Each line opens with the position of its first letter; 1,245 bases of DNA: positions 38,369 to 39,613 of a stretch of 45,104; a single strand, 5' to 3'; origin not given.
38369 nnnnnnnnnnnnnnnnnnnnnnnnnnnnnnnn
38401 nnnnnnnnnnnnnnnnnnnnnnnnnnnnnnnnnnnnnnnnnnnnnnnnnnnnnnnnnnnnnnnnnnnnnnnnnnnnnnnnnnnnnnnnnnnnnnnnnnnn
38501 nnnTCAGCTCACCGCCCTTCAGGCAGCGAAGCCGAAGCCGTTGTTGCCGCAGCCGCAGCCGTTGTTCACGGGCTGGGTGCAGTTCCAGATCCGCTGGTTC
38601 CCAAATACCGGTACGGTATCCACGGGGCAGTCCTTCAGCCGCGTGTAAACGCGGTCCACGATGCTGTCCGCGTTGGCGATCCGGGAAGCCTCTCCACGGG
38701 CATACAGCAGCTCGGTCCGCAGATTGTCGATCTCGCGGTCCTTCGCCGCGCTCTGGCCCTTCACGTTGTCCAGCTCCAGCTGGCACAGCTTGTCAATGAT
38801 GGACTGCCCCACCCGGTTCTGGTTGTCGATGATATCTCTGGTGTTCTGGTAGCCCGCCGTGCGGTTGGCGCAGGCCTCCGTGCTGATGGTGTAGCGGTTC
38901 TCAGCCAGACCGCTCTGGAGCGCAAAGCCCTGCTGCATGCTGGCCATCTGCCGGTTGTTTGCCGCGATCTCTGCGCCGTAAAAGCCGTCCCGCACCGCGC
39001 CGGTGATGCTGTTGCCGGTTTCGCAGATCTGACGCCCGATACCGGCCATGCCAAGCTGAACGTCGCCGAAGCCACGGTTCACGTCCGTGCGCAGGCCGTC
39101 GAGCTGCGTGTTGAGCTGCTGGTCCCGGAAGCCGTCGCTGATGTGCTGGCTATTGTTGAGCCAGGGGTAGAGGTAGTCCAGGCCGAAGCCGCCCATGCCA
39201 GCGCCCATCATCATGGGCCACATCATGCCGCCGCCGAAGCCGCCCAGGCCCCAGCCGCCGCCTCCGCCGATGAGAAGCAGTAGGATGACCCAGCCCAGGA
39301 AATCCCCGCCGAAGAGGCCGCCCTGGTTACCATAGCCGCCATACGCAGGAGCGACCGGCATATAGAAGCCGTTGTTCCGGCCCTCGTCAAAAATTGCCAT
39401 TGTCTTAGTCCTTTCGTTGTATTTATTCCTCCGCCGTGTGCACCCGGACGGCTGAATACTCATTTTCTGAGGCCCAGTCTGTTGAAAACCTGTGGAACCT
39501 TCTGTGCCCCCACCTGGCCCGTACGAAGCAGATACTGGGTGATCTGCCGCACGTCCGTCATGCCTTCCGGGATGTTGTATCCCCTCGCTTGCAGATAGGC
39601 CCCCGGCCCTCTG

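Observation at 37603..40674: A terminator-insulated accessory cluster of Gly/Cys/Gln-rich proteins lies next to attP (candidate lysogenic-conversion system)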

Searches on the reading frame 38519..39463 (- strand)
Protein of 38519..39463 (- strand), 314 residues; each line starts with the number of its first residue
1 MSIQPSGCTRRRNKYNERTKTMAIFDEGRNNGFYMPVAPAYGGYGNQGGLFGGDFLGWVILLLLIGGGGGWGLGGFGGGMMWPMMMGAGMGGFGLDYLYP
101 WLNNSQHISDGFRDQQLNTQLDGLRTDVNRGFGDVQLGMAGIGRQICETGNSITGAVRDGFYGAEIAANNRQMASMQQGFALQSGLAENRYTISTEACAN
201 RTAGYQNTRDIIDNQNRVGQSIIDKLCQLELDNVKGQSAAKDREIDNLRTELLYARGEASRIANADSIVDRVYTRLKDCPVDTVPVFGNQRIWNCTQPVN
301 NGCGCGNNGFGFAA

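Call 7: search_protein_families(library=pfam, max_evalue=0.1, proteins=[window:38519-39463:-])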
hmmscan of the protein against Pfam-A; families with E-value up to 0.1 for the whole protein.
window:38519-39463:- (314 aa): 1 family
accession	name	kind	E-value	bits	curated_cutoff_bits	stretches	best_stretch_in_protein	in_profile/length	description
PF13334.11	DUF4094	-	0.094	13.6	24.5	0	182-256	34-88/90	Domain of unknown function (DUF4094)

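Call 8: search_protein_families(library=phrogs, max_evalue=0.1, proteins=[window:38519-39463:-])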
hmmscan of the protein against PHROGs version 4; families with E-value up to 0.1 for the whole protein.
window:38519-39463:- (314 aa): 1 family
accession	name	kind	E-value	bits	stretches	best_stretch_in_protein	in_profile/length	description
phrog_16490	-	unknown function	3.8e-14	54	1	33-307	10-283/286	-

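Call 10: search_dna_similar(query=window:38519-39463:-, collection=phages, mode=protein, max_rows=30, max_evalue=0.001)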
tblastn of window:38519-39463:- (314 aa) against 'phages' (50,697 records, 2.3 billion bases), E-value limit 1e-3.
Records with a match: 14; places in all: 14; records where one place covers at least 80% of the query: 0.
Best place of each record, by identity: <60% 14.
By first word of the organism name: Bacteriophage 11; Butyrivibrio 1; bajarodcaudo 1; Dulem 1.
By host as written in the record: - 11; Butyrivibrio fibrisolvens DSM 3071 1; Peromyscus fraterculus 1; Propithecus coquereli 1.
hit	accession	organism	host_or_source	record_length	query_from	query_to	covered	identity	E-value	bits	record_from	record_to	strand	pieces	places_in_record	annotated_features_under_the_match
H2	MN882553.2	Butyrivibrio virus Ceridwen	Butyrivibrio fibrisolvens DSM 3071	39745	98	297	64%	36.7%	3e-30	126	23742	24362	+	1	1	hypothetical protein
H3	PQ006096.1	bajarodcaudo virus 5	Peromyscus fraterculus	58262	104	298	62%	26.4%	4e-4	48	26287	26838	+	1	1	hypothetical protein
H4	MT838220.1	Bacteriophage sp.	human fecal samples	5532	124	281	50%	30.6%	2e-4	49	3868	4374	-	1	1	record has no annotation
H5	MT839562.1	Bacteriophage sp.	human fecal samples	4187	121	286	53%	28.0%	2e-5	52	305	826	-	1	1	record has no annotation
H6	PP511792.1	Dulem virus 33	Propithecus coquereli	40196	125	285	51%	28.2%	4e-7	57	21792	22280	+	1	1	hypothetical protein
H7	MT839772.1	Bacteriophage sp.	human fecal samples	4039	108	252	46%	30.1%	2e-6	55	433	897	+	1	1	record has no annotation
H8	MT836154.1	Bacteriophage sp.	human fecal samples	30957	120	275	50%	27.7%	1e-4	50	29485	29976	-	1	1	record has no annotation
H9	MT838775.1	Bacteriophage sp.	human fecal samples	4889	108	252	46%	29.5%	2e-6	55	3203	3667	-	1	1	record has no annotation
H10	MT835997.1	Bacteriophage sp.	human fecal samples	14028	108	252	46%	29.5%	7e-6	54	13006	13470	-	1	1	record has no annotation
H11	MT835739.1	Bacteriophage sp.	human fecal samples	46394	108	230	39%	32.6%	2e-5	52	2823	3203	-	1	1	record has no annotation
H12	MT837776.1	Bacteriophage sp.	human fecal samples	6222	125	261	44%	28.6%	8e-7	56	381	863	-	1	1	record has no annotation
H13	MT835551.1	Bacteriophage sp.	human fecal samples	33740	120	237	38%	32.6%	2e-4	49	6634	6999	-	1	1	record has no annotation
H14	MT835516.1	Bacteriophage sp.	human fecal samples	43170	125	252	41%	29.3%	3e-5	52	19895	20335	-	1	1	record has no annotation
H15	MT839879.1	Bacteriophage sp.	human fecal samples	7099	161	226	21%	41.6%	1e-5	52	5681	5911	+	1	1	record has no annotation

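Call 11: get_annotated_region(hit=H2, flank=9000)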
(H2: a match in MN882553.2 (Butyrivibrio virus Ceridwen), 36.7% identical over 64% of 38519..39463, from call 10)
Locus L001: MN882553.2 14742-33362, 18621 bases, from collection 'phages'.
description: Butyrivibrio virus Ceridwen, complete genome.
organism: Butyrivibrio virus Ceridwen (NCBI taxid 2696359)
taxonomy: Viruses; Duplodnaviria; Heunggongvirae; Uroviricota; Caudoviricetes
host: Butyrivibrio fibrisolvens DSM 3071; source: -; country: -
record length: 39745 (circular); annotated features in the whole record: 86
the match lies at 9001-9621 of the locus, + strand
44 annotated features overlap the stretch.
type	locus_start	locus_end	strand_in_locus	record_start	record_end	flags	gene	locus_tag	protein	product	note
CDS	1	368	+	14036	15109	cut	-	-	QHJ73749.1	endopeptidase tail protein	Similar to endopeptidase tail protein of Paenibacillus phage Harrison (YP_009193829.1) and Paenibacillus phage Vegas ...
CDS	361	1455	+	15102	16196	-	-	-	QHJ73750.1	hypothetical protein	Hypothetical coding region with unknown function. ORF predicted by GeneMarkS-2, Glimmer3, Phanotate-v1.1.2, ...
CDS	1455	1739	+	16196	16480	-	-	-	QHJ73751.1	hypothetical protein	Hypothetical coding region with unknown function. ORF predicted by GeneMarkS-2, Glimmer3, Phanotate-v1.1.2, ...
regulatory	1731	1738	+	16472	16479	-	-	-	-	promoter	promoter predicted by PhagePromoter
CDS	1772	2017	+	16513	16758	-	-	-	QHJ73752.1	hypothetical protein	Hypothetical coding region with unknown function. ORF predicted by GeneMarkS-2, Glimmer3, Phanotate-v1.1.2, ...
repeat_region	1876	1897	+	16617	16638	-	-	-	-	-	Score 52: 20/22 (90%25) matches%2C 0 gaps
repeat_region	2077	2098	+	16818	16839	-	-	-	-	-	Score 52: 20/22 (90%25) matches%2C 0 gaps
CDS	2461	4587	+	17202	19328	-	-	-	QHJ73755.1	hypothetical protein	Hypothetical coding region with unknown function. ORF predicted by Phanotate-v1.1.2, Prodigal-v2.6.3.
CDS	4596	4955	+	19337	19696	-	-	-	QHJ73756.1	hypothetical protein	Hypothetical coding region with unknown function. ORF predicted by GeneMarkS-2, Glimmer3, Phanotate-v1.1.2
CDS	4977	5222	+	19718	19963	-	-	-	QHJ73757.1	hypothetical protein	Hypothetical coding region with unknown function. ORF predicted by GeneMarkS-2, Glimmer3, Phanotate-v1.1.2, ...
regulatory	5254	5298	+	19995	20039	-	-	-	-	terminator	Predicted by FindTerm v2.8.1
CDS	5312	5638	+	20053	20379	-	-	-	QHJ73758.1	hypothetical protein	Hypothetical coding region with unknown function. ORF predicted by Phanotate-v1.1.2, Prodigal-v2.6.3. Alternative ORF ...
CDS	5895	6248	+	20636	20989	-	-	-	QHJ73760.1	hypothetical protein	Hypothetical coding region with unknown function. ORF predicted by GeneMarkS-2, Glimmer3, Phanotate-v1.1.2, ...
CDS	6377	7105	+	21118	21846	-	-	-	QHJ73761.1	hypothetical protein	Pfam endo-beta-N-acetylglucosaminidase domain 17-157bp (PF01832.20), putative peptidoglycan binding domain 1 184-239bp ...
regulatory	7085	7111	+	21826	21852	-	-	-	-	promoter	promoter predicted by PhagePromoter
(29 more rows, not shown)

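Call 12: get_annotated_region(hit=H6, flank=8000)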
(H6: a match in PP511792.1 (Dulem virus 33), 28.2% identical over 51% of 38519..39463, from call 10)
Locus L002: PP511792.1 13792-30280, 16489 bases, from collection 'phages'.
description: Dulem virus 33 isolate Duke_28FS_2, complete genome.
organism: Dulem virus 33 (NCBI taxid 3145751)
taxonomy: Viruses; Duplodnaviria; Heunggongvirae; Uroviricota; Caudoviricetes
host: Propithecus coquereli; source: feces; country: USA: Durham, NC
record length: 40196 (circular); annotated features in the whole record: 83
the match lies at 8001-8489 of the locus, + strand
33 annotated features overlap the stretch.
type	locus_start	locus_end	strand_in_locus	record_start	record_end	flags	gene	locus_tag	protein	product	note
CDS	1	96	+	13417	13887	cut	-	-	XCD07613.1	hypothetical protein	-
CDS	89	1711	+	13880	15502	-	-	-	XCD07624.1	hypothetical protein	-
CDS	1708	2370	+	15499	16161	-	-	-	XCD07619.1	hypothetical protein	-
CDS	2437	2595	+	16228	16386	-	-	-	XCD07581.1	hypothetical protein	-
CDS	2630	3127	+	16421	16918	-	-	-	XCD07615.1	hypothetical protein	-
CDS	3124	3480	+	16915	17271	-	-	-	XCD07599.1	hypothetical protein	-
CDS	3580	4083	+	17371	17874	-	-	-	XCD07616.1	hypothetical protein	-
CDS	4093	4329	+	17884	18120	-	-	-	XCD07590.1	hypothetical protein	-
CDS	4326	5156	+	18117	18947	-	-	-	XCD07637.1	PGrP protein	-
CDS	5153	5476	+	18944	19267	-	-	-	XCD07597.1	hypothetical protein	-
CDS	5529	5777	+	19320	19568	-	-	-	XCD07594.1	hypothetical protein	-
CDS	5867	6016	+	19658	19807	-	-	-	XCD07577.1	hypothetical protein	-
CDS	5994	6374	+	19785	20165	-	-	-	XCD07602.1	hypothetical protein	-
CDS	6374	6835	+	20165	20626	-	-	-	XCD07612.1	hypothetical protein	-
CDS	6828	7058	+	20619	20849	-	-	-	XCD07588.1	hypothetical protein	-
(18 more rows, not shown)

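Call 18: search_protein_families(library=ncbifam, max_evalue=0.1, proteins=[window:38519-39463:-])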
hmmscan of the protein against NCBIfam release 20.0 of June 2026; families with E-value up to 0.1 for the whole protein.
window:38519-39463:- (314 aa): 0 families

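Call 19: search_protein_families(library=padloc, max_evalue=0.1, proteins=[window:38519-39463:-])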
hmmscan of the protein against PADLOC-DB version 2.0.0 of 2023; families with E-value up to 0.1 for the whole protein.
window:38519-39463:- (314 aa): 0 families

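Call 21: find_homologous_proteins(query=window:38519-39463:-, max_evalue=0.001)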
Query window:38519-39463:- (314 aa): 7168 proteins with E <= 0.001 among 8000 candidates; the best 120 are listed.
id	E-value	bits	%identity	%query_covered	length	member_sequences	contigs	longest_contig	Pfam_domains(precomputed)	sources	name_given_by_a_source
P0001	1.9e-196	670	100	93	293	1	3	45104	-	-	-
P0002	1.8e-181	621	92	93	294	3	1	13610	-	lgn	-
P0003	4.3e-160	551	95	66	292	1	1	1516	-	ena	-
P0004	8.9e-154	530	75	89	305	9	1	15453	-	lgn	-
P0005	3.0e-122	426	66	89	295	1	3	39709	-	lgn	-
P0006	9.9e-117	408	62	65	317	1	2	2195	-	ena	-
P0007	4.6e-116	406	61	88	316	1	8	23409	-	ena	-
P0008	1.5e-115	404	61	88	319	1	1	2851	-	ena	-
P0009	6.7e-114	399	61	91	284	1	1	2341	-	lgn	-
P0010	8.8e-114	398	64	88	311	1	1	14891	-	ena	-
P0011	7.9e-113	395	58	65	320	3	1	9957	-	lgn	-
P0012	2.4e-110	387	60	87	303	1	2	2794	-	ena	-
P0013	2.7e-110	387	58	64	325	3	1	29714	-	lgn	-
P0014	5.8e-110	386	60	88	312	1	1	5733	-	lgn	-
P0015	1.1e-109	385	62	88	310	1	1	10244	-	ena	-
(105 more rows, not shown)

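Call 22: find_related_loci(query=window:38519-39400:-, collection=viral_contigs, flank=8000)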
Query window:38519-39400:- (293 aa) in viral_contigs; peptide patterns used: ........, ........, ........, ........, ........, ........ (x = any residue, [..] = any of these).
30 stretches matched a pattern; 28 encode a relative of the query (tblastn E <= 1e-3); 28 distinct loci.
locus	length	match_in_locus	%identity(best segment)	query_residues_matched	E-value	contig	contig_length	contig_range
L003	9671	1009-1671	60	74-276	1e-84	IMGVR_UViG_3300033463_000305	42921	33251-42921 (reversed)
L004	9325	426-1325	54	1-289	3e-83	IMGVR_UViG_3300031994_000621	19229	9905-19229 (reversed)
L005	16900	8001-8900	54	1-289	3e-83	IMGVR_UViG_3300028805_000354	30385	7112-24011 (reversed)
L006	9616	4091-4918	56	4-274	3e-81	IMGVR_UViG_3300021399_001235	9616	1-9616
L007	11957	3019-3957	54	1-293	4e-78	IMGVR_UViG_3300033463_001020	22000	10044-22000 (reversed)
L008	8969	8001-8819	53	9-274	7e-76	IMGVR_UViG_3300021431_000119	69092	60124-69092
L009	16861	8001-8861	55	1-293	1e-74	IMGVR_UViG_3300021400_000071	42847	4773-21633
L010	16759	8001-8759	56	59-293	2e-74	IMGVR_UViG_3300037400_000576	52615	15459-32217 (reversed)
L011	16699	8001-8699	52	75-293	4e-74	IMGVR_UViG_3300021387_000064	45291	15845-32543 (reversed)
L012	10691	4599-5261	55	74-285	2e-73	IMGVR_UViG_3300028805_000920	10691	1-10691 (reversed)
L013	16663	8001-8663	55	74-285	2e-73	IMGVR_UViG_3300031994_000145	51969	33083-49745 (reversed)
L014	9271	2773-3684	55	1-277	9e-71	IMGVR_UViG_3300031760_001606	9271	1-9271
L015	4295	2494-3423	51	12-290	2e-62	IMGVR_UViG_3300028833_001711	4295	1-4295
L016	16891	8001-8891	48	1-278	8e-56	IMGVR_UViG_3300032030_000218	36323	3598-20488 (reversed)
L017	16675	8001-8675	48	77-272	5e-54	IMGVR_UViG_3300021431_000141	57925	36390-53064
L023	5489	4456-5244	36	1-274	2e-36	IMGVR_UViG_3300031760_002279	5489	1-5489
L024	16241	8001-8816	36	4-272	2e-33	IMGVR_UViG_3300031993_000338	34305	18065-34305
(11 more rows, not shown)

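Call 57: search_dna_similar(query=L023:3815-4207:+, collection=phages, mode=protein, max_rows=60, max_evalue=0.01, rows=spread)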
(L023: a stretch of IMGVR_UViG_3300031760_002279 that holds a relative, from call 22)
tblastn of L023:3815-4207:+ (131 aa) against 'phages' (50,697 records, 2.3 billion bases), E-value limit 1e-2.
Records with a match: 11; places in all: 11; records where one place covers at least 80% of the query: 3.
Best place of each record, by identity: <60% 11.
By first word of the organism name: Bacteriophage 8; Dulem 2; Butyrivibrio 1.
By host as written in the record: - 8; Butyrivibrio fibrisolvens DSM 3071 1; Varecia variegata 1; Propithecus coquereli 1.
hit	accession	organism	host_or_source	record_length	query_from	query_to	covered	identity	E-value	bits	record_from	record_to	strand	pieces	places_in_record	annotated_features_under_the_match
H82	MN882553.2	Butyrivibrio virus Ceridwen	Butyrivibrio fibrisolvens DSM 3071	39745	6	131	96%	56.6%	6e-31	120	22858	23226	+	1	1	hypothetical protein (x3)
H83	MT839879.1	Bacteriophage sp.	human fecal samples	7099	15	128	87%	41.0%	1e-14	74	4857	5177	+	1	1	record has no annotation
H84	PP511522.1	Dulem virus 35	Varecia variegata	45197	24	125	78%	43.7%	3e-17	82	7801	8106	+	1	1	hypothetical protein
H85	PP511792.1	Dulem virus 33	Propithecus coquereli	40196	27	121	73%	46.9%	1e-16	81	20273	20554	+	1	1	hypothetical protein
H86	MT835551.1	Bacteriophage sp.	human fecal samples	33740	15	121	82%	40.5%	7e-18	84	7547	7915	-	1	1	record has no annotation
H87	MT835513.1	Bacteriophage sp.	human fecal samples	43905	29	121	71%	45.8%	9e-16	77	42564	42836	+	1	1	record has no annotation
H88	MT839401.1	Bacteriophage sp.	human fecal samples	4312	19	98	61%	48.2%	2e-13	71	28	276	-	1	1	record has no annotation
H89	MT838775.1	Bacteriophage sp.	human fecal samples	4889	36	120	65%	44.8%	2e-12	68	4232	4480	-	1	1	record has no annotation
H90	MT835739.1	Bacteriophage sp.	human fecal samples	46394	34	121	67%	40.0%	1e-11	66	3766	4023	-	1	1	record has no annotation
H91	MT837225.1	Bacteriophage sp.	human fecal samples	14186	38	129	70%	38.0%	6e-12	67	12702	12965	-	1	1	record has no annotation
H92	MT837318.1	Bacteriophage sp.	human fecal samples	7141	26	128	79%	31.8%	3e-7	53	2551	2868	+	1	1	record has no annotation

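Call 59: find_related_loci(query=A4, collection=genome_contigs, flank=10000)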
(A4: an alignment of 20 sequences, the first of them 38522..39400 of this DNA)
Query A4 (293 aa) in genome_contigs; peptide patterns used: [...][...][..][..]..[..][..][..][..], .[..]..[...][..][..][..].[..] (x = any residue, [..] = any of these).
92 stretches matched a pattern; 80 encode a relative of the query (tblastn E <= 1e-3); 80 distinct loci.
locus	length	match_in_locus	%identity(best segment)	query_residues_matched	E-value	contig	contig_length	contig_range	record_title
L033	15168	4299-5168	59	1-274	2e-83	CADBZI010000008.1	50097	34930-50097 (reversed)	MAG: uncultured Lachnospiraceae bacterium isolate RUG14439 genome assembly, contig: RUG14439_asm_8, whole genome shotgun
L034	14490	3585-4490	54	1-293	6e-74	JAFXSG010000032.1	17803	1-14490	MAG: Clostridia bacterium isolate RGIG6699 Sheep_Rumen-2__c735032, whole genome shotgun sequence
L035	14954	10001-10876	47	12-285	4e-66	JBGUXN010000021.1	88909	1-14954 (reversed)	MAG: Bacilli bacterium isolate ruminal_MAG_52 ruminal_MAG_52_contig_0021, whole genome shotgun sequence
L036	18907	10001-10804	48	1-289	1e-62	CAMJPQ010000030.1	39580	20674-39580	MAG: uncultured Clostridia bacterium isolate SRR12081292_bin.62_metaWRAP_v1.3_MAG genome assembly, contig: ERZ12289771.1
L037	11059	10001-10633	51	75-274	5e-61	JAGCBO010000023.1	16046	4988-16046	MAG: Clostridia bacterium isolate RGIG9642 Yak_Jejunum.Co__c40223, whole genome shotgun sequence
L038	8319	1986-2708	46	64-274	2e-56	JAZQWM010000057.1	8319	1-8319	MAG: Eubacteriales bacterium isolate T1900045166_TC20190160.MAGScoT_cleanbin_000006 SGB_5139_k141_357503, whole genome s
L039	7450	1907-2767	45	1-280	5e-55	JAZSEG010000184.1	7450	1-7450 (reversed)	MAG: Oscillospiraceae bacterium isolate T1900044591_TS20190057.MAGScoT_cleanbin_000024 SGB_635_k141_754051, whole genome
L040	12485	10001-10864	46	1-272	1e-52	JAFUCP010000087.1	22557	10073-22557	MAG: Clostridia bacterium isolate RGIG4372 Roe_deer_Jejunum.Co__c112033, whole genome shotgun sequence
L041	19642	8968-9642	49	75-287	5e-51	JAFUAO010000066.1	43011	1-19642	MAG: Ruminococcus sp. isolate RGIG4319 Roe_deer_Duodenum.Co__c322104, whole genome shotgun sequence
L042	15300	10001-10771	49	3-273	7e-51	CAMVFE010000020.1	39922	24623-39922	MAG TPA_asm: uncultured Clostridia bacterium isolate SRR8387714_bin.95_metaWRAP_v1.3_MAG genome assembly, contig: ERZ142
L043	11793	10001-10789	41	74-274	2e-48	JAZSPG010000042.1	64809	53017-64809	MAG: Candidatus Scatosoma sp. isolate T1900044546_TS20190012.MAGScoT_cleanbin_000035 SGB_147_k141_3115786, whole genome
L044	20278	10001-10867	40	1-286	1e-47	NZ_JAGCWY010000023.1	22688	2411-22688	MAG: Ruminococcus sp. isolate RGIG10198 Yak_Rumen-5__c311555, whole genome shotgun sequence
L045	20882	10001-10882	39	1-272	3e-46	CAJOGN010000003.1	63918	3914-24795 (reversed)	uncultured Lachnospiraceae bacterium isolate Sheep_2_mag_58 genome assembly, contig: scaffold_250, whole genome shotgun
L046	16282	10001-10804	37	11-287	5e-46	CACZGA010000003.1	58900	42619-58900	MAG: uncultured Erysipelotrichaceae bacterium isolate RUG12586 genome assembly, contig: RUG12586_asm_3, whole genome sho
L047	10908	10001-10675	41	77-272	3e-44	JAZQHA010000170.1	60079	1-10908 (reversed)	MAG: Acutalibacteraceae bacterium isolate T1900044629_TS20190095.MAGScoT_cleanbin_000018 SGB_998_k141_652149, whole geno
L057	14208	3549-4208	39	76-272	1e-37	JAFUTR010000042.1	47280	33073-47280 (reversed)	MAG: Bacilli bacterium isolate RGIG4816 Roe_deer_Reticulum.Co__c769528, whole genome shotgun sequence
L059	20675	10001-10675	42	77-272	4e-44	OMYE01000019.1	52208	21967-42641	uncultured proteobacterium isolate RUG065 genome assembly, contig: scaffold_1062, whole genome shotgun sequence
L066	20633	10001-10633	38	78-286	5e-36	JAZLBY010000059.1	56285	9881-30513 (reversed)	MAG: Candidatus Scatovivens sp. isolate T1900045055_TC20190048.MAGScoT_cleanbin_000020 SGB_4547_k141_2479710, whole geno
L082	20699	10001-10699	36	74-272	3e-31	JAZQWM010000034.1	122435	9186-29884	MAG: Eubacteriales bacterium isolate T1900045166_TC20190160.MAGScoT_cleanbin_000006 SGB_5139_k141_1083896, whole genome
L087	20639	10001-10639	35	78-274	2e-29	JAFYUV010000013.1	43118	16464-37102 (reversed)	MAG: Clostridia bacterium isolate RGIG7442 Water_buffalos_Colon-1__c674495, whole genome shotgun sequence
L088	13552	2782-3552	35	9-272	3e-29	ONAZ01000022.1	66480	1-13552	uncultured Lachnospiraceae bacterium isolate RUG145 genome assembly, contig: scaffold_856, whole genome shotgun sequence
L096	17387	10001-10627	37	75-272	1e-25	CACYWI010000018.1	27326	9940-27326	MAG: uncultured Clostridiales bacterium isolate RUG12338 genome assembly, contig: RUG12338_asm_18, whole genome shotgun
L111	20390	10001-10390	28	13-193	1e-5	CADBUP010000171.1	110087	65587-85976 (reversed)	MAG: uncultured Ruminococcus sp. isolate RUG14314 genome assembly, contig: RUG14314_asm_171, whole genome shotgun sequen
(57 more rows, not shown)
